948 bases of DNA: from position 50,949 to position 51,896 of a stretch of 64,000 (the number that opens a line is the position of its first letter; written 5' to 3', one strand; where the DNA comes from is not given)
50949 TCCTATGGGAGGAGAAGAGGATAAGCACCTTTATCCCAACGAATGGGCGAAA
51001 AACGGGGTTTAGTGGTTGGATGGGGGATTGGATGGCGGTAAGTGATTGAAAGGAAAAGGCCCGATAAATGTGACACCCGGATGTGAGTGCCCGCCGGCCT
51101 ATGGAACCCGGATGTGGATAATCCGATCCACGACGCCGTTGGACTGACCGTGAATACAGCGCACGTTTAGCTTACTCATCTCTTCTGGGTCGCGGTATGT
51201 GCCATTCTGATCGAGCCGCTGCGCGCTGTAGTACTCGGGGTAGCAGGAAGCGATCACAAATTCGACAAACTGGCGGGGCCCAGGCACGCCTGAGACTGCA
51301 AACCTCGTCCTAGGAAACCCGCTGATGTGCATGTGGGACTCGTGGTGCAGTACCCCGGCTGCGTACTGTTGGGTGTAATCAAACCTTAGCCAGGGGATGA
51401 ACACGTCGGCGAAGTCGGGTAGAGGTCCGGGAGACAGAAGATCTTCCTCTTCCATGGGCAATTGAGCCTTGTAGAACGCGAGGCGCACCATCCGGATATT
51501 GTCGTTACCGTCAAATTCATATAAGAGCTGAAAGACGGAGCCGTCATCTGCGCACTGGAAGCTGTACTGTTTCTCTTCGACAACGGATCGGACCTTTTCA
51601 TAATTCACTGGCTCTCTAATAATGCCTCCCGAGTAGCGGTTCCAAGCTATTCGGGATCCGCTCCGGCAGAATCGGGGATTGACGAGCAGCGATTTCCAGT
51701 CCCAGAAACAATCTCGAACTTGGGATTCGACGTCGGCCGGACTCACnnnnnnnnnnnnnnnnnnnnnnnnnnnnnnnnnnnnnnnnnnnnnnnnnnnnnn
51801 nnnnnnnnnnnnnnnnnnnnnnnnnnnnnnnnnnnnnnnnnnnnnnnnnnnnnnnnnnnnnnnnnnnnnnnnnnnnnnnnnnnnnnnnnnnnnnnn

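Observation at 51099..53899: Translationally coupled SF1 helicase (nuclease-like N-terminus) and 215-aa His-motif protein in a lower-GC, repeat-flanked segment: defence-like two-gene module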

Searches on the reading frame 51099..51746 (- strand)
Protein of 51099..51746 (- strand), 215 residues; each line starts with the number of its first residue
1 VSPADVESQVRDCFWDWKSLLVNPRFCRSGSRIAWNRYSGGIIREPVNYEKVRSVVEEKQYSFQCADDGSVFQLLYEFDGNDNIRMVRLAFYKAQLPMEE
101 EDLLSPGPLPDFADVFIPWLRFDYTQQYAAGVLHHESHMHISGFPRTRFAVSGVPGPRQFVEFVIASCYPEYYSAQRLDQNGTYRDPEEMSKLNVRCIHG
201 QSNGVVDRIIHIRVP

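Call 3: search_protein_families(library=pfam, proteins=[window:51099-51746:-], max_evalue=0.01)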
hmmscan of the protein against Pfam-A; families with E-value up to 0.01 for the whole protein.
window:51099-51746:- (215 aa): 1 family
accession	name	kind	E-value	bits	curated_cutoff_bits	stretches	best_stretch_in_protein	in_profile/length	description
PF10053.14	DUF2290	-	2.3e-08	34.1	25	1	52-181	44-180/204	Uncharacterized conserved protein (DUF2290)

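Call 4: search_protein_families(library=padloc, proteins=[window:51099-51746:-], max_evalue=0.01)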
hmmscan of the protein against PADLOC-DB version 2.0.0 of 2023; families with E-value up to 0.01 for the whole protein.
window:51099-51746:- (215 aa): 2 families
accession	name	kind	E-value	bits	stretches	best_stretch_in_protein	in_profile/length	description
PDLC02999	DUF2290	-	7.5e-12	43.2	2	120-173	135-190/222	-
PDLC02998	DUF2290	-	1.3e-11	42.5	1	46-181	33-173/195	-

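Call 5: search_protein_families(library=ncbifam, proteins=[window:51099-51746:-], max_evalue=0.01)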
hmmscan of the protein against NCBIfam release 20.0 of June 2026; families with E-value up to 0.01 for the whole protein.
window:51099-51746:- (215 aa): 0 families

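Call 11: find_homologous_proteins(query=window:51099-51746:-, max_evalue=0.001)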
Query window:51099-51746:- (215 aa): 22 proteins with E <= 0.001 among 78 candidates.
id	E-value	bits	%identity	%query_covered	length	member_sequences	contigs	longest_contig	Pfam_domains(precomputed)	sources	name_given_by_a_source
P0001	5.4e-147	505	100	100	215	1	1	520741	PF10053.15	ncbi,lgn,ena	-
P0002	1.7e-125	435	84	100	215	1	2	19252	PF10053.15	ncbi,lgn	-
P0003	3.8e-123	427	81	100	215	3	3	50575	PF10053.15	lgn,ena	-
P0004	1.2e-116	406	76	100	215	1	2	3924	PF10053.15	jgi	-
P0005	2.6e-109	382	74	100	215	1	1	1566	PF10053.15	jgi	-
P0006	1.1e-107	377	70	100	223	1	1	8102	PF10053.15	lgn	-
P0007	2.3e-98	346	69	98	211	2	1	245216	PF10053.15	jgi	jgi:hypothetical protein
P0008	3.8e-96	339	63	100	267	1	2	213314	PF10053.15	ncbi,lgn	-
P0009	9.1e-96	338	64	100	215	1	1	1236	PF10053.15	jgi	jgi:hypothetical protein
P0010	6.0e-95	335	64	100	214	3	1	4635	PF10053.15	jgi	jgi:hypothetical protein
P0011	1.2e-78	282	55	100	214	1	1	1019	PF10053.15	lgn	-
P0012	2.0e-75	271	54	100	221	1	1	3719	PF10053.15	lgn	-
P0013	5.9e-74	266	54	100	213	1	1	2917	PF10053.15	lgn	-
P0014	1.7e-69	252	52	94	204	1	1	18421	PF10053.15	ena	-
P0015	2.8e-54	202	44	100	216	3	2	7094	PF10053.15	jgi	jgi:hypothetical protein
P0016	6.4e-54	201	44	99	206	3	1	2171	PF10053.15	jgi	-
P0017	1.6e-47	180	37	96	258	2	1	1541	PF10053.15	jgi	-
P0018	7.1e-47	178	39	100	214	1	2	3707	PF10053.15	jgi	jgi:hypothetical protein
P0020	1.3e-29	121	32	98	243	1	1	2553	PF10053.15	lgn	-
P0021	3.0e-26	110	38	80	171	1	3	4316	PF10053.15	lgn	-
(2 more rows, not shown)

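Call 14: find_encoding_contigs(protein=P0001, flank=10000, max_places=4)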
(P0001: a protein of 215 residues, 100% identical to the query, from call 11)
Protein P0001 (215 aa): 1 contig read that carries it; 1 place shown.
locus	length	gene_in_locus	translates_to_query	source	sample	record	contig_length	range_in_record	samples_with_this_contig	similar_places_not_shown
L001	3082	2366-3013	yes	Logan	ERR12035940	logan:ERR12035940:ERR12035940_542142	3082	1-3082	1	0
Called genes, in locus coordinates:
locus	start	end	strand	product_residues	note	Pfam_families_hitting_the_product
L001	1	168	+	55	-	?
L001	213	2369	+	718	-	PF00580:UvrD-helicase (faint), PF13538:UvrD_C_2 (weak)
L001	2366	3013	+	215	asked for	PF10053:DUF2290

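Call 15: find_encoding_contigs(protein=P0007, flank=10000, max_places=3)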
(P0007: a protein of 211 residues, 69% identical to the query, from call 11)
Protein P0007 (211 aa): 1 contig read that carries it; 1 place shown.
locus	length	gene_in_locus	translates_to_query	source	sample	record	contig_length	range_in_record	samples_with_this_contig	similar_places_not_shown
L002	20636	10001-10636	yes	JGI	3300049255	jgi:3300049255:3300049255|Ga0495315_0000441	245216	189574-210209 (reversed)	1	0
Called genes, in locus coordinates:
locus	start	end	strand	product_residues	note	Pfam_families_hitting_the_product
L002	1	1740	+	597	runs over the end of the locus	PF00654:Voltage_CLC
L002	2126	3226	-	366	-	-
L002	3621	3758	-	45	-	-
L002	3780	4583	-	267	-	PF17131:TP_0789-like (weak)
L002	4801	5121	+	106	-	-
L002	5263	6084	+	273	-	-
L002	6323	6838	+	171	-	PF14361:RsbRD_N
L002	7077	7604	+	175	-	PF11645:PDDEXK_5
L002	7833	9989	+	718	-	PF00580:UvrD-helicase (faint), PF13538:UvrD_C_2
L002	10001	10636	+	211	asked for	PF10053:DUF2290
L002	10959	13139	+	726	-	PF23545:Zn_ribbon_HMPTM, PF04055:Radical_SAM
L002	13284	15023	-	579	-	PF12222:PNGaseA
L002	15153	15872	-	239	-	PF13852:DUF4197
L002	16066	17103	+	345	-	-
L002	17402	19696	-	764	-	PF00072:Response_reg, PF00989:PAS, PF08448:PAS_4, PF13426:PAS_9, PF08447:PAS_3, PF00989:PAS, PF08448:PAS_4, PF13426:PAS_9, +6 more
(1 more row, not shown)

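Call 16: find_encoding_contigs(protein=P0008, flank=10000, max_places=3)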
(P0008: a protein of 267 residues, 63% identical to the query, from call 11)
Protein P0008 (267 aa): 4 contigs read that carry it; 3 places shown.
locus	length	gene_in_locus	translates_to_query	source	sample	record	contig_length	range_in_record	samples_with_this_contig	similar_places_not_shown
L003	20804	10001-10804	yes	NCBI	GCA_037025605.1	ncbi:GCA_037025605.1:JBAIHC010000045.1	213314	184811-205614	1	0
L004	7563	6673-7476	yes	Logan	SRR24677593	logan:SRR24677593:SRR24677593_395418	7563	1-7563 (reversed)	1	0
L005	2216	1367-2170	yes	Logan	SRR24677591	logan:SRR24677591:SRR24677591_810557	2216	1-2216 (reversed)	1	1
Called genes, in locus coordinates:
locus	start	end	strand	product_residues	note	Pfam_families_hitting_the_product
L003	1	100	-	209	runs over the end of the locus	-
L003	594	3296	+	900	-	PF00069:Pkinase, PF07714:PK_Tyr_Ser-Thr, PF03109:ABC1 (weak), PF01636:APH (weak), PF26549:Tricorn_N, PF07676:PD40 (weak), PF26550:Tricorn_2nd, PF26549:Tricorn_N, +2 more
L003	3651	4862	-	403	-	-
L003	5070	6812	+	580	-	PF22148:Fervidolysin_NPro-like (faint), PF00082:Peptidase_S8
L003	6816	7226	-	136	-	-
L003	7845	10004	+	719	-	PF04851:ResIII (faint), PF13538:UvrD_C_2 (weak)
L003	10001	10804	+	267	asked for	PF10053:DUF2290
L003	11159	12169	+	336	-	PF03446:NAD_binding_2, PF03807:F420_oxidored (faint), PF00393:6PGD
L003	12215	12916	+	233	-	PF00702:Hydrolase (weak)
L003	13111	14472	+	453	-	PF12867:DinB_2, PF03781:FGE-sulfatase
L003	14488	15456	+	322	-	PF10017:Methyltransf_33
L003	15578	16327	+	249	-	PF06026:Rib_5-P_isom_A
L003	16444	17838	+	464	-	PF00171:Aldedh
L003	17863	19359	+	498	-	-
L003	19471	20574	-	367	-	PF05345:He_PIG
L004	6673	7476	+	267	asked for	PF10053:DUF2290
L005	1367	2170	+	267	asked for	PF10053:DUF2290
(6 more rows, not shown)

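Call 19: find_homologous_proteins(query=A1, max_evalue=0.001)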
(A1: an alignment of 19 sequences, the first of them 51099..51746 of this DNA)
Query A1 (19 sequences) (215 aa, profile of the alignment): 47 proteins with E <= 0.001 among 6272 candidates.
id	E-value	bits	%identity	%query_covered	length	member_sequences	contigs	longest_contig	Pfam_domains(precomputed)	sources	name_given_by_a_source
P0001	3.5e-105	368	100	100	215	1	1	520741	PF10053.15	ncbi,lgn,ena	-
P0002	1.8e-103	363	84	100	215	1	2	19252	PF10053.15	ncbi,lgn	-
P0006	4.0e-103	362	70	100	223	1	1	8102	PF10053.15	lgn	-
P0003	4.8e-103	361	81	100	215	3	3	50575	PF10053.15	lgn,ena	-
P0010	2.8e-101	356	64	100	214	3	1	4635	PF10053.15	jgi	jgi:hypothetical protein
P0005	3.3e-101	355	74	100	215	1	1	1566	PF10053.15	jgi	-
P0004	9.0e-101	354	76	100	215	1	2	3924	PF10053.15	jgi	-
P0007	5.0e-99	348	69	98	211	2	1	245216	PF10053.15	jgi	jgi:hypothetical protein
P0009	1.5e-98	347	64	100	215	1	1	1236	PF10053.15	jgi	jgi:hypothetical protein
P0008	5.3e-98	345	63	100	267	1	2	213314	PF10053.15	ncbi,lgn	-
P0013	6.3e-96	338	54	100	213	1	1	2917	PF10053.15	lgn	-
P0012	2.6e-95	336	54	100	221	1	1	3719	PF10053.15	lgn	-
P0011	8.6e-95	334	55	100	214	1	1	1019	PF10053.15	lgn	-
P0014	6.9e-90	318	52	94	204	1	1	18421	PF10053.15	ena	-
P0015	3.8e-81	290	44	100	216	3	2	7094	PF10053.15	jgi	jgi:hypothetical protein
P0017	1.0e-79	285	37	96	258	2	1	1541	PF10053.15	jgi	-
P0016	2.5e-79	284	44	99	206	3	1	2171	PF10053.15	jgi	-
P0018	1.8e-77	278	39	100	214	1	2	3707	PF10053.15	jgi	jgi:hypothetical protein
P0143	1.8e-75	271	41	100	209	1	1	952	PF10053.15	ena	-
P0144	2.3e-74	268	44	92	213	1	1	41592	PF10053.15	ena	-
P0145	2.5e-74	267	46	91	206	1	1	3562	PF10053.15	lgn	-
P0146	3.8e-74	267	43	100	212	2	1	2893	PF10053.15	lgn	-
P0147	9.5e-74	266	34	96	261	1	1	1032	PF10053.15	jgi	jgi:hypothetical protein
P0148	2.4e-72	261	35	100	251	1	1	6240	PF10053.15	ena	-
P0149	5.5e-72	260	36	98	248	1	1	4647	PF10053.15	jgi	-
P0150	5.9e-72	260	44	100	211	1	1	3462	PF10053.15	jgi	jgi:hypothetical protein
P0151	1.3e-71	259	37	94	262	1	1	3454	PF10053.15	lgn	-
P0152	2.8e-71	257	34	93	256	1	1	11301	PF10053.15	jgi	jgi:hypothetical protein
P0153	7.1e-70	253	33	100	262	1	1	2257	PF10053.15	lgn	-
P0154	3.9e-69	250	37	94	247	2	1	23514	PF10053.15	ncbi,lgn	ncbi:MAG TPA: DUF2290 domain-containing protein [Ktedonobacteraceae bacterium]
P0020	4.3e-68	247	32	98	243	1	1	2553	PF10053.15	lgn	-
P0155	1.8e-62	229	39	100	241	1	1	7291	PF10053.15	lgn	-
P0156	2.7e-60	222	38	96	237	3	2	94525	PF10053.15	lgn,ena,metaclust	metaclust:\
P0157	3.0e-60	221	36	100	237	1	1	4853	PF10053.15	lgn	-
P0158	1.7e-58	216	34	100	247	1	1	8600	PF10053.15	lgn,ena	-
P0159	2.0e-58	215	37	93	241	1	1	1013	PF10053.15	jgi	jgi:hypothetical protein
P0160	2.1e-58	215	32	98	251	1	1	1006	PF10053.15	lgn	-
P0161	3.9e-56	208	31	100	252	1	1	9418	PF10053.15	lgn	-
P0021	5.6e-56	207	38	80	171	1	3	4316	PF10053.15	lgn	-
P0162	1.6e-54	203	38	80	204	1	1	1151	PF10053.15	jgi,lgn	-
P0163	2.3e-53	199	34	100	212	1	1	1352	PF10053.15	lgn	-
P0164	1.2e-49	187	35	100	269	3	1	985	PF10053.15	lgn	-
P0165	1.6e-46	177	40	75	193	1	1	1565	PF10053.15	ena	-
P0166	1.5e-44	170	33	97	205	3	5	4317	PF10053.15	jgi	-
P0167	7.5e-40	155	29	97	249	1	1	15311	PF10053.15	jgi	jgi:hypothetical protein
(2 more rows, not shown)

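Call 25: search_solved_structures(query=A2, max_evalue=10, show_alignments=0)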
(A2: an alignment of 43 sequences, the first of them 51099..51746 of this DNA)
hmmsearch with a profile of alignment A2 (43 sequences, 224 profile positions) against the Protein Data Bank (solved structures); distinct sequences matched with E-value up to 10: 0.

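Call 31: predict_structure(alignment_id=A2)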
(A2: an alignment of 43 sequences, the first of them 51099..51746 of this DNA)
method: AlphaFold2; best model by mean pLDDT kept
length: 215 residues; sequences in the alignment: 43
mean_pLDDT: 84.9   pTM: 0.84
mean pLDDT of the five models: 84.9, 83.9, 83.6, 82.9, 81.0
residues with pLDDT >= 90: 112; 70-90: 70; 50-70: 32; < 50: 1
segments of 3 or more residues with pLDDT < 50: none
pLDDT, mean of each block of 10 residues (from residue 1): 93 96 95 90 80 91 95 95 92 80 76 84 78 70 83 88 95 95 92 70 59 51
secondary structure, 60 per line:
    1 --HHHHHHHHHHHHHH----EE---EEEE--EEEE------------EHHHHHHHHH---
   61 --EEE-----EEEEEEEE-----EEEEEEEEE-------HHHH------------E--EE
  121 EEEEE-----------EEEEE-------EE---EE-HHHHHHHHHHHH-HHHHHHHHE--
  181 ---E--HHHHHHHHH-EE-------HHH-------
elements in order: H3-16 E26-29 E32-35 H49-57 E63-65 E71-78 E84-92 H100-103 E119-125 E137-141 H157-168 H170-177 H187-195

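Call 34: search_protein_representatives(alignment_id=A1)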
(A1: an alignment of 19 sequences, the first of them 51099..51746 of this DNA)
Query: 19 sequences, 215 profile positions. Proteins with E-value up to 0.001 (for the whole library): 902; up to 1e-10: 361; up to 1e-30: 170. The best 150 are listed.
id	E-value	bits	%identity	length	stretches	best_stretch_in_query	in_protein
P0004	2.8e-101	353.8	-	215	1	1-215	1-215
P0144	7.2e-75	267.5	-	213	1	1-215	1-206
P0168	7.0e-69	248.0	-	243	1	1-215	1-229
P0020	1.4e-68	247.0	-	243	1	2-215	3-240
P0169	2.6e-68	246.1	-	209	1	1-215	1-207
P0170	2.6e-68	246.1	-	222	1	1-215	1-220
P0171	6.5e-68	244.8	-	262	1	2-215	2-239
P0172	1.3e-67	243.9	-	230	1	2-215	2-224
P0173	2.2e-67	243.1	-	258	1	1-215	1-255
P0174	6.0e-67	241.7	-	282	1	1-215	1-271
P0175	7.1e-66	238.2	-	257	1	1-215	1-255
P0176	9.7e-66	237.7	-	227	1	1-215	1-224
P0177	1.4e-65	237.1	-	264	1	2-215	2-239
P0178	1.2e-64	234.2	-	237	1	3-215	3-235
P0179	1.3e-64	234.0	-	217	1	3-215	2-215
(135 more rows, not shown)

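Call 36: fold_search(model_id=the predicted structure, library=pdb)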
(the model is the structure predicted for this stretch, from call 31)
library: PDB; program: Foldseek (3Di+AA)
matches with E <= 10: 173; with E <= 0.001: 0
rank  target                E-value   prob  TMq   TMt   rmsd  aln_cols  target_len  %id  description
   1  9doh_G                1.7e-01  0.16  0.19  0.12  12.8       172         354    9  Cryo-EM structure of LptB2FG apo-1 (released 2025-11-19)
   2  4fr9                  2.8e-01  0.21  0.18  0.24  10.8       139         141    9  Crystal structure of a BLIP-like protein (BF1215) from Bacteroides fragilis NCTC 9343 at 1.20 A resolution (released 2012-10-24)
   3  8ufg_G                4.1e-01  0.47  0.16  0.11   6.1        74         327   16  Acinetobacter baylyi LptB2FG bound to Acinetobacter baylyi lipopolysaccharide (released 2024-01-03)
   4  5x5y_G                4.8e-01  0.28  0.18  0.12   7.2       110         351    9  A membrane protein complex (released 2017-04-05)
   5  8ufh_G                5.1e-01  0.41  0.16  0.11   6.0        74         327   16  Acinetobacter baylyi LptB2FG bound to Acinetobacter baylyi lipopolysaccharide and a macrocyclic peptide (released 2024-01-03)
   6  8frl_G                6.1e-01  0.21  0.16  0.11   9.6       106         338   16  Acinetobacter baylyi LptB2FG bound to lipopolysaccharide and a macrocyclic peptide (released 2024-01-03)
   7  6mjp_G                6.9e-01  0.08  0.17  0.11  14.1       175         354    9  LptB(E163Q)FGC from Vibrio cholerae (released 2019-03-27)
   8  4k61_A                1.3e+00  0.06  0.18  0.24  14.6       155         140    7  Crystal structure of a DUF2874 family protein (BACUNI_01296) from Bacteroides uniformis ATCC 8492 at 1.70 A resolution (released 2013-05-01)
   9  4gsl_C                1.5e+00  0.04  0.15  0.17  13.9       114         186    8  Crystal structure of an Atg7-Atg3 crosslinked complex (released 2012-11-14)
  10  6xay_B                1.5e+00  0.01  0.10  0.09  24.0       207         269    9  Structure of a fragment of human fibronectin containing the 10th, 11th and 12th type III domains (released 2021-06-09)
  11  3vx7_B                1.6e+00  0.07  0.22  0.28   8.5       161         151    8  Crystal structure of Kluyveromyces marxianus Atg7NTD-Atg10 complex (released 2012-11-14)
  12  6lwb_D                1.7e+00  0.03  0.15  0.13  12.8       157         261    9  Crystal structure of human NEIL1(P2G, E3Q, R242) bound to duplex DNA containing 5-hydroxyuracil (5-OHU) (released 2021-06-09)
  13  9k2x_B                1.7e+00  0.01  0.11  0.04  22.8       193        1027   11  Cryo-EM structure of USP7:DNMT1 complex; open conformation (released 2025-06-25)
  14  7vcq_D                1.8e+00  0.07  0.14  0.18  10.4        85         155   15  structure of viral protein BKRF4 in complex with H3.3-H4-ASF1 (released 2022-08-03)
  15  8anp_A                2.0e+00  0.04  0.21  0.12  15.6       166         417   11  Legionella effector Lem3 mutant D190A in complex with Mg2+ (released 2023-04-12)
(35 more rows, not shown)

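Call 85: search_protein_families(library=phrogs, proteins=[window:51099-51746:-], max_evalue=0.001)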
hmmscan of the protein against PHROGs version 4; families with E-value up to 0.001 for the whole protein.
window:51099-51746:- (215 aa): 0 families
